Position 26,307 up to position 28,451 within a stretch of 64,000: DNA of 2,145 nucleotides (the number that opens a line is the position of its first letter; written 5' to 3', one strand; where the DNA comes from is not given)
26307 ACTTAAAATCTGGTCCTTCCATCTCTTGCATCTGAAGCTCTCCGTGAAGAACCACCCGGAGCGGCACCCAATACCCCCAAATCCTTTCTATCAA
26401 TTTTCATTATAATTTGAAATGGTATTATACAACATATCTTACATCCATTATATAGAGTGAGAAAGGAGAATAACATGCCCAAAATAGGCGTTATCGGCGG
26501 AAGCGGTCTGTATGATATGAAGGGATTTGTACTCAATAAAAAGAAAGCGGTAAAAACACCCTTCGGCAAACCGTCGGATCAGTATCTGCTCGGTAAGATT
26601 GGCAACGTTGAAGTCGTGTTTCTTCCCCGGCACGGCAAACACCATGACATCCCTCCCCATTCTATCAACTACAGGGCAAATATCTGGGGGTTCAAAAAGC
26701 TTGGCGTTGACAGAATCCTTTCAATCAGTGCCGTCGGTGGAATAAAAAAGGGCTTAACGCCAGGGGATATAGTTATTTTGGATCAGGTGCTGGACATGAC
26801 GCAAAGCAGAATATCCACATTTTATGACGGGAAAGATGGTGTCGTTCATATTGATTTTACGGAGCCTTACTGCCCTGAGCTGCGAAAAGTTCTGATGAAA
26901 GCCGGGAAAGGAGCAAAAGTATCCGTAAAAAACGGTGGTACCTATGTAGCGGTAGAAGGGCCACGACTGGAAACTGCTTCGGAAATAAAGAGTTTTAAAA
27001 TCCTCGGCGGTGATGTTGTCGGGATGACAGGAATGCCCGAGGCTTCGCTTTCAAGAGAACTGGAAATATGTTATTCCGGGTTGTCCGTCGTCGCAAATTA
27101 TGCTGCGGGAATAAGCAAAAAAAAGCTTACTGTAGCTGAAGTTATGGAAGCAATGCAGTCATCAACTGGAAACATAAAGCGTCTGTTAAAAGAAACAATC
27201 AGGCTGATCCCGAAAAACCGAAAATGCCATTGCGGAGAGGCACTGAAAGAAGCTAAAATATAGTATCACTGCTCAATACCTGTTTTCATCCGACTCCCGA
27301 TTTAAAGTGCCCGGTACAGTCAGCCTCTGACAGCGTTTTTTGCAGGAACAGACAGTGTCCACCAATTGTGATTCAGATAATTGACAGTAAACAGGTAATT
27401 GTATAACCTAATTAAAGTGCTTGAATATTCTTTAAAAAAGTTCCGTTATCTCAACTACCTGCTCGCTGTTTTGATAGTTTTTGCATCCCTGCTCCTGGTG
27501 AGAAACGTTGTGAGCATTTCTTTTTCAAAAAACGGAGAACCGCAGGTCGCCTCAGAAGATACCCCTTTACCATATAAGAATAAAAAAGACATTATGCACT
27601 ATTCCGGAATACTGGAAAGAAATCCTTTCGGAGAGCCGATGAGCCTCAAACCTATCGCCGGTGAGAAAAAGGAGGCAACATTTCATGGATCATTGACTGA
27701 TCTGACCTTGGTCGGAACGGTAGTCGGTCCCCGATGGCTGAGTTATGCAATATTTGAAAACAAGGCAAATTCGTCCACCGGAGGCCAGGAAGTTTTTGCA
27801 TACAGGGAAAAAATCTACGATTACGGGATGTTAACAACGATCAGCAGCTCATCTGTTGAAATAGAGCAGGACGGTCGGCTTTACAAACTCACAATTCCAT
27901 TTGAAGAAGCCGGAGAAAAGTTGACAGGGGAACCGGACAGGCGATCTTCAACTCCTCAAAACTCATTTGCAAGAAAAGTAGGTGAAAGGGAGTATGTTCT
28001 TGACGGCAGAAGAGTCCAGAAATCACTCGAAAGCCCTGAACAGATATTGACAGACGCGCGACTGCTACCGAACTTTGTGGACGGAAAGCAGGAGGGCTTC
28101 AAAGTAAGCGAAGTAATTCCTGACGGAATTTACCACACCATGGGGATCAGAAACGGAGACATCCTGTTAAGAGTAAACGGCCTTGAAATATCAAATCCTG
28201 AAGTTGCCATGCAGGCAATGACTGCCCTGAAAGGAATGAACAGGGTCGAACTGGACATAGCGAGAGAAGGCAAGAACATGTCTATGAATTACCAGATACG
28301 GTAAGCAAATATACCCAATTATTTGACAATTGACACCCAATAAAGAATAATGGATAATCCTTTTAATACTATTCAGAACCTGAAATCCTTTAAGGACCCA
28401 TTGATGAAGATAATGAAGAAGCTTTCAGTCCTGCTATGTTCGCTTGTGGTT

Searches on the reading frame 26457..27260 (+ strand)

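Call 8: search_protein_families(library=pfam, proteins=[window:26457-27260:+], max_evalue=0.001)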
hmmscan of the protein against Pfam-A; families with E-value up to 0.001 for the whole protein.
window:26457-27260:+ (268 aa): 1 family
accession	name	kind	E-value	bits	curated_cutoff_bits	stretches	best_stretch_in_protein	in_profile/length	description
PF01048.26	PNP_UDP_1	-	2.2e-47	161.9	25.1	1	9-249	1-233/233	Phosphorylase superfamily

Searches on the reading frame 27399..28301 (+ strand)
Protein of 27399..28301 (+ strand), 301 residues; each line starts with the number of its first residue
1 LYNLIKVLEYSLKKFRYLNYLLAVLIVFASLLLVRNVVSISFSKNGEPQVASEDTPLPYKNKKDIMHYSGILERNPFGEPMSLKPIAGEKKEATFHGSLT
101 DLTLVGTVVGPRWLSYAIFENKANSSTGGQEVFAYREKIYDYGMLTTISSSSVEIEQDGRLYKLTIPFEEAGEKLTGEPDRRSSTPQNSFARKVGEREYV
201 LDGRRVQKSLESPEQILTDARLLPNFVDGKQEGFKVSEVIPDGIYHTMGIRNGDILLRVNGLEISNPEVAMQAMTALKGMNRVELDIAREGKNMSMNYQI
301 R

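Call 3: search_protein_families(library=pfam, proteins=[window:27399-28301:+], max_evalue=1)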
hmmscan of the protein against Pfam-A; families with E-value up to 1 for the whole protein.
window:27399-28301:+ (301 aa): 5 families
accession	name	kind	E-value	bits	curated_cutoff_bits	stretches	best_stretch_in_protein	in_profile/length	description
PF11356.14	T2SSC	-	2.5e-07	31.1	27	1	25-165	2-140/141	Type II secretion system protein C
PF00595.29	PDZ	-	2.4e-06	28.3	23.2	1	231-287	24-80/81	PDZ domain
PF13180.12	PDZ_2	-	0.00034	21.3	27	1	233-297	13-77/80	PDZ domain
PF17820.7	PDZ_6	-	0.00038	20.6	27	1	236-269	2-35/54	PDZ domain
PF14685.13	PDZ_Tricorn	-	0.1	13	25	1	249-293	37-82/88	Tricorn protease PDZ domain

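Call 4: search_protein_families(library=ncbifam, proteins=[window:27399-28301:+], max_evalue=0.01)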
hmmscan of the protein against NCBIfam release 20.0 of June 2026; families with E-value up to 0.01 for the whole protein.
window:27399-28301:+ (301 aa): 13 families
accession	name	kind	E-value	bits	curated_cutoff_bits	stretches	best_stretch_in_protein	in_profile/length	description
NF041515.1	GspC_delta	equivalog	4.6e-38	131.7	150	1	21-301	10-311/311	type II secretion system protein GspC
NF041616.1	T2SS_C_SYNERG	exception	7.6e-18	64.8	200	1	66-301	57-296/296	type II secretion system protein GspC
TIGR01713.1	typeII_sec_gspC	equivalog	3e-17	63.1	101.6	1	93-299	74-258/259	type II secretion system protein GspC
TIGR02037.1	degP_htrA_DO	subfamily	6.4e-08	31.9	416.2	1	230-299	257-326/434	Do family serine endopeptidase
NF040960.1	MamE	equivalog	1.2e-05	24.1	800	1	231-297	466-532/659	magnetosome formation protease MamE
NF047968.1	SerProtHtrA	equivalog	3.1e-05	23.5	470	1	231-298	288-355/357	serine protease HtrA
NF007526.1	PRK10139.1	equivalog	3.9e-05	22.5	756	1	230-297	289-356/456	serine endoprotease DegQ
NF008147.1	PRK10898.1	equivalog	0.00011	21.4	408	1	229-300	276-347/352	outer membrane-stress sensor serine endopeptidase DegS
NF041521.1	HhoA_HhoB_HtrA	equivalog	0.00015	21.2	450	1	230-298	261-329/335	HhoA/HhoB/HtrA family serine endopeptidase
TIGR02038.1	protease_degS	equivalog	0.00016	21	422.95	1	232-298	278-344/351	outer membrane-stress sensor serine endopeptidase DegS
NF041199.1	trx7_PDZ_seleno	equivalog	0.0002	20.4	300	1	231-299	316-389/390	Trx7/PDZ domain-containing (seleno)protein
NF008189.1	PRK10942.1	equivalog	0.00029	19.4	720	1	230-299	311-380/477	serine endoprotease DegP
NF007242.0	PRK09681.1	equivalog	0.0095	15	561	0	211-296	230-314/319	type II secretion system protein GspC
